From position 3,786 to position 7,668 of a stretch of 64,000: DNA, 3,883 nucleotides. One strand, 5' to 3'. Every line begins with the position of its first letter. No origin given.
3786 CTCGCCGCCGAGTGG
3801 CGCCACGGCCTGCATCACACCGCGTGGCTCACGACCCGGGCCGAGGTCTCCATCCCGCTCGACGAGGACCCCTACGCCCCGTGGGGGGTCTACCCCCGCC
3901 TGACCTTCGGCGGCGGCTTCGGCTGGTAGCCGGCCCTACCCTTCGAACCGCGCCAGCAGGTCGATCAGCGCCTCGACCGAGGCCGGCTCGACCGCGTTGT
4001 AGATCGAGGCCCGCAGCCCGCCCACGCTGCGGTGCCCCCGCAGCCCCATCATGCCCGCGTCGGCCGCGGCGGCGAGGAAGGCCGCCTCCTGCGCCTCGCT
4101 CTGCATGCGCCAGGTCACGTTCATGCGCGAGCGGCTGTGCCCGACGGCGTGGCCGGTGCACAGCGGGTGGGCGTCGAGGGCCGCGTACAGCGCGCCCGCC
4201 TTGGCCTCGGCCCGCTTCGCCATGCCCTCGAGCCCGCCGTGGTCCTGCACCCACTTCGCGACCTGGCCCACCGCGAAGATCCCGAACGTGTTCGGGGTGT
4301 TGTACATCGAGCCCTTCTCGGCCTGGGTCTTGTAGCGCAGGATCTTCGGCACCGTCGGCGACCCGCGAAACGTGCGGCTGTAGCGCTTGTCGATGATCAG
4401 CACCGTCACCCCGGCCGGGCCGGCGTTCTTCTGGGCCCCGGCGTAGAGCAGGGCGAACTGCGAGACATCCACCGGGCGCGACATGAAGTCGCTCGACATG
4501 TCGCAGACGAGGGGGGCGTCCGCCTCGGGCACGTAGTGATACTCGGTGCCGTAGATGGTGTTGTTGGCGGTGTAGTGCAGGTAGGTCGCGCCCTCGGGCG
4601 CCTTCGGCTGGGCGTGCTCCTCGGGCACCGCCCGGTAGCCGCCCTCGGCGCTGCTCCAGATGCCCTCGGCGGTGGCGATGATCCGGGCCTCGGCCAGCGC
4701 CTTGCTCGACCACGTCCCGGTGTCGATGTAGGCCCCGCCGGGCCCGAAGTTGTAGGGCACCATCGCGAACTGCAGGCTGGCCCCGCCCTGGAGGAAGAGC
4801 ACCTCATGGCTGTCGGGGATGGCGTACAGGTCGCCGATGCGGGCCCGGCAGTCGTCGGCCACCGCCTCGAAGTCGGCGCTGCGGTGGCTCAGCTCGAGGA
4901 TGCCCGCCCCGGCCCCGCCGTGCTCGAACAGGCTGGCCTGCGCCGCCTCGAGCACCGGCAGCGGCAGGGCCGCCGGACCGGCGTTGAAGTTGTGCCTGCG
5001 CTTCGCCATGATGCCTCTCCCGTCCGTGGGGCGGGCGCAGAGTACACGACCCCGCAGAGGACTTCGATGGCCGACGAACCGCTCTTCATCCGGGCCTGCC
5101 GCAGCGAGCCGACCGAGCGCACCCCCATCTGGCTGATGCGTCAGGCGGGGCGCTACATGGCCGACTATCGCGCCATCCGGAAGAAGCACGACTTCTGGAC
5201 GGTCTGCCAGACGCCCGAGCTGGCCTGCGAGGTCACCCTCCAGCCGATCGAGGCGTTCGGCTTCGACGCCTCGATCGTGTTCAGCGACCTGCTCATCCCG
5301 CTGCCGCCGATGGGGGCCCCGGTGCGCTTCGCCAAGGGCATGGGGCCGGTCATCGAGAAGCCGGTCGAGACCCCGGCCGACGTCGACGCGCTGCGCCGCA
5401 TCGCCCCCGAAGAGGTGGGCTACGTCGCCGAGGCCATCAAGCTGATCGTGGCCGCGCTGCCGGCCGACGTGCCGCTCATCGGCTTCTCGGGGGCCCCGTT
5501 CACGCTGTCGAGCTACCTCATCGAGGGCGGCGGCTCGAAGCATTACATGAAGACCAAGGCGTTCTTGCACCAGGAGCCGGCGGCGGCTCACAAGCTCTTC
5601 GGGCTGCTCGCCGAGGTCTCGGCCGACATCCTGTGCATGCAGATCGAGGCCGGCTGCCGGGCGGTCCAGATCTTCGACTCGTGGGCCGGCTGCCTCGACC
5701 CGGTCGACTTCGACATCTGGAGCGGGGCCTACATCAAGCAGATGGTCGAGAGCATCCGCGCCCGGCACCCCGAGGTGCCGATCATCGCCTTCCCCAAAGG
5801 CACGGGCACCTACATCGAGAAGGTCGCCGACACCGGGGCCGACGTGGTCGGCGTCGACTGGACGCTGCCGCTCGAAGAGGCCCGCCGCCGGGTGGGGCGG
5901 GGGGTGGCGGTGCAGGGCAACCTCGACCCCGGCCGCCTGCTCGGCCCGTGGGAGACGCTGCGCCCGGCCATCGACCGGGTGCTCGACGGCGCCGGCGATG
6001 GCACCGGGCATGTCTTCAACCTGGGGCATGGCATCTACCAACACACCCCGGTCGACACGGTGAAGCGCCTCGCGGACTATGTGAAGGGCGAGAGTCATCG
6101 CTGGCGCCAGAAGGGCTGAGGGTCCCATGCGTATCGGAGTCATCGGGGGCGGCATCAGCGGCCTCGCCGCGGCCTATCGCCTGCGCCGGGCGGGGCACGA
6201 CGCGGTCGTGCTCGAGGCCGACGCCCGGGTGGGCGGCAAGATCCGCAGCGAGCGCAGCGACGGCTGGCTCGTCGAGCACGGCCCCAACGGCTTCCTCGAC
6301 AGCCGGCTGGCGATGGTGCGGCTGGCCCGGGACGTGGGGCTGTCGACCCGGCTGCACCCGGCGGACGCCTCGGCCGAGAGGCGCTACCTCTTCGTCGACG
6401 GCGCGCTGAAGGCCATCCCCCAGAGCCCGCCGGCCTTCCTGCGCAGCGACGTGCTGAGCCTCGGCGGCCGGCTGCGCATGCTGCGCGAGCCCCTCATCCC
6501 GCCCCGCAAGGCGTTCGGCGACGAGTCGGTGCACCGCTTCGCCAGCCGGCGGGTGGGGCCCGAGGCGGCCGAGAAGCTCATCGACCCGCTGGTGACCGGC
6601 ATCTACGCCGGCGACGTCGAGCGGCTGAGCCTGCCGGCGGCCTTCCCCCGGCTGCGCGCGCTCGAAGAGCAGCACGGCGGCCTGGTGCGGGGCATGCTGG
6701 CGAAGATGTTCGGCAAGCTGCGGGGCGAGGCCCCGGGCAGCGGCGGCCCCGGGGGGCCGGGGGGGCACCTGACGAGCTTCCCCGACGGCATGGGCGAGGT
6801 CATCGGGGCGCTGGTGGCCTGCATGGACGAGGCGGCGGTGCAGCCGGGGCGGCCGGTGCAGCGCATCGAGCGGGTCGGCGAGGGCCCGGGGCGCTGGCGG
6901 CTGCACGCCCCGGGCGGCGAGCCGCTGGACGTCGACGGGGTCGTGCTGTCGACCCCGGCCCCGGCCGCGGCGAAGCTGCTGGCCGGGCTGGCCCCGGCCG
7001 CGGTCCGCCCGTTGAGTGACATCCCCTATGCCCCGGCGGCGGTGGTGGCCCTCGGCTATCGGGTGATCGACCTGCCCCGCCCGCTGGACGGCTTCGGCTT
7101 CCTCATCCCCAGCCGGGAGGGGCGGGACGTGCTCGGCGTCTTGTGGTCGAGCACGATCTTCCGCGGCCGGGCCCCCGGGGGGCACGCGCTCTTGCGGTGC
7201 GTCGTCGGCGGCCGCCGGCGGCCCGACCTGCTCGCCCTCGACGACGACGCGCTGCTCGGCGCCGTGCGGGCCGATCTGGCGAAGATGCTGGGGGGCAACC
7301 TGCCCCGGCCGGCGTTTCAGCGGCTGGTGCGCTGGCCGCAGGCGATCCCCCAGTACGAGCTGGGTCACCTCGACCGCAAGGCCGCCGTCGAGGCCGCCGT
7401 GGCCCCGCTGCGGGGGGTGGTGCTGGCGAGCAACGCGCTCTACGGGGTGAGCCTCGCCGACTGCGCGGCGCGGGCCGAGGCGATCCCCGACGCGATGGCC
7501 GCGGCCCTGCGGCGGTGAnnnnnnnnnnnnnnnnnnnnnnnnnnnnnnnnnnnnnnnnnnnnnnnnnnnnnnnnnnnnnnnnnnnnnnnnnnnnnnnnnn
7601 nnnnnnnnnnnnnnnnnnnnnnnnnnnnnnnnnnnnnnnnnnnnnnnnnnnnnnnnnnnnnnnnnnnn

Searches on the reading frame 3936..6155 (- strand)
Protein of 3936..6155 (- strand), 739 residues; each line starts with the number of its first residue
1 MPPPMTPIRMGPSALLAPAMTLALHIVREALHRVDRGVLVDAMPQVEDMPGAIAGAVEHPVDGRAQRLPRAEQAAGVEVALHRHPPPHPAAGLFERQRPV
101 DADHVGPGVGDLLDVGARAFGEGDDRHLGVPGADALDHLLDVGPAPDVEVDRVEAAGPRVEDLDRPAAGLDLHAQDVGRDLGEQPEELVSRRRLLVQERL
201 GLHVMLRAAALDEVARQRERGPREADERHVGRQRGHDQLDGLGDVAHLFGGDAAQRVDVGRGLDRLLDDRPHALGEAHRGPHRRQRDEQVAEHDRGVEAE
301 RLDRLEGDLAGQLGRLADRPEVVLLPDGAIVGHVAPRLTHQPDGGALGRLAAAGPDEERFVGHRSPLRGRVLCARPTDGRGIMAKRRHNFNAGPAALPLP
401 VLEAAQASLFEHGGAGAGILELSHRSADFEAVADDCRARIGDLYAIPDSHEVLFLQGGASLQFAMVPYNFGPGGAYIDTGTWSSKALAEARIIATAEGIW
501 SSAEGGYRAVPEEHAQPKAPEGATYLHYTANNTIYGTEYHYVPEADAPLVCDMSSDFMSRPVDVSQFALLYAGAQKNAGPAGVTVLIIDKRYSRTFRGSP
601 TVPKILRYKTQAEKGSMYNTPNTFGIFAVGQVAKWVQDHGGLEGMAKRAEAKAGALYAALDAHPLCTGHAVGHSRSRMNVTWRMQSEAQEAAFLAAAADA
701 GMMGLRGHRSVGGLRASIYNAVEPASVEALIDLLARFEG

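Call 18: search_protein_families(library=pfam, proteins=[window:3936-6155:-], max_evalue=0.01)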
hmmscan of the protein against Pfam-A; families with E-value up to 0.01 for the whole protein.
window:3936-6155:- (739 aa): 1 family
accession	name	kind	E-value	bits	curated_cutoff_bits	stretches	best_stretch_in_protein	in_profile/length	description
PF00266.25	Aminotran_5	-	1.5e-35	123.3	21.5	1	389-730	3-371/371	Aminotransferase class-V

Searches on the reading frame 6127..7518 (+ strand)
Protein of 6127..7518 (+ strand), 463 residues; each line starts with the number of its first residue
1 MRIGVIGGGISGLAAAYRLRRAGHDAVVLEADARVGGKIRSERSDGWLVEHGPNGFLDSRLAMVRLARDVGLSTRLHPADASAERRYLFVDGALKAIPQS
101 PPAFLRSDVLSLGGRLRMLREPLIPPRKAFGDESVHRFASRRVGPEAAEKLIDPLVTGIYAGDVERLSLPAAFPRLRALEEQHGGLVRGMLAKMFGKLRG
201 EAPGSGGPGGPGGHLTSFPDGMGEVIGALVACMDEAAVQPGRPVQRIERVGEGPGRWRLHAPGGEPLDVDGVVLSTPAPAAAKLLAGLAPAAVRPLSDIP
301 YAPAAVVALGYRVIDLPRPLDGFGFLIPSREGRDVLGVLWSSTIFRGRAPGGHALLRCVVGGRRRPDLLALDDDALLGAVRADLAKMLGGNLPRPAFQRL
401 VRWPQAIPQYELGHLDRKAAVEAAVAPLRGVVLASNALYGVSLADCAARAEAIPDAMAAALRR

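Call 18: search_protein_families(library=pfam, proteins=[window:6127-7518:+], max_evalue=0.01)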
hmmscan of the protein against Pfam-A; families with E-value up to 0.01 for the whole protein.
window:6127-7518:+ (463 aa): 7 families
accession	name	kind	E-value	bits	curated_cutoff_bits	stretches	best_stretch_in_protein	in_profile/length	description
PF01593.30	Amino_oxidase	-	1.8e-60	205.9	19.8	1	10-438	1-424/443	Flavin containing amine oxidoreductase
PF13450.12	NAD_binding_8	-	4.5e-16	59.3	21.9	1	5-60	1-56/68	NAD(P)-binding Rossmann-like domain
PF01266.30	DAO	-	2.2e-08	34.5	27.9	1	3-136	2-58/353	FAD dependent oxidoreductase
PF00890.30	FAD_binding_2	-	1.9e-06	27.8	20.4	1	5-48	4-45/414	FAD binding domain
PF12831.13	FAD_oxidored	-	0.00049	19.9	27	1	5-39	4-38/416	FAD dependent oxidoreductase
PF03486.20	HI0933_like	-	0.0012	18.8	50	1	3-40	3-40/244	HI0933-like protein Rossmann domain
PF07992.20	Pyr_redox_2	-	0.0063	16.4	26.1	0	2-31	2-31/291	Pyridine nucleotide-disulphide oxidoreductase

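Call 59: find_encoding_contigs(protein=window:6127-7518:+, flank=10000, max_places=6)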
Protein window:6127-7518:+ (463 aa): 2 contigs read that carry it; 1 place shown.
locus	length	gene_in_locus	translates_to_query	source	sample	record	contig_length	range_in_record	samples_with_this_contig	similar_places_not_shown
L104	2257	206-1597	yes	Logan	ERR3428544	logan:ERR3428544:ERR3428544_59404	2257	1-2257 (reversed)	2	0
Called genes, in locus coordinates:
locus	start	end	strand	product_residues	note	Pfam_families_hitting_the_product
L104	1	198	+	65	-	?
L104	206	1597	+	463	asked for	PF00890:FAD_binding_2 (weak), PF01266:DAO, PF01593:Amino_oxidase, PF13450:NAD_binding_8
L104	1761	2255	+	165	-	?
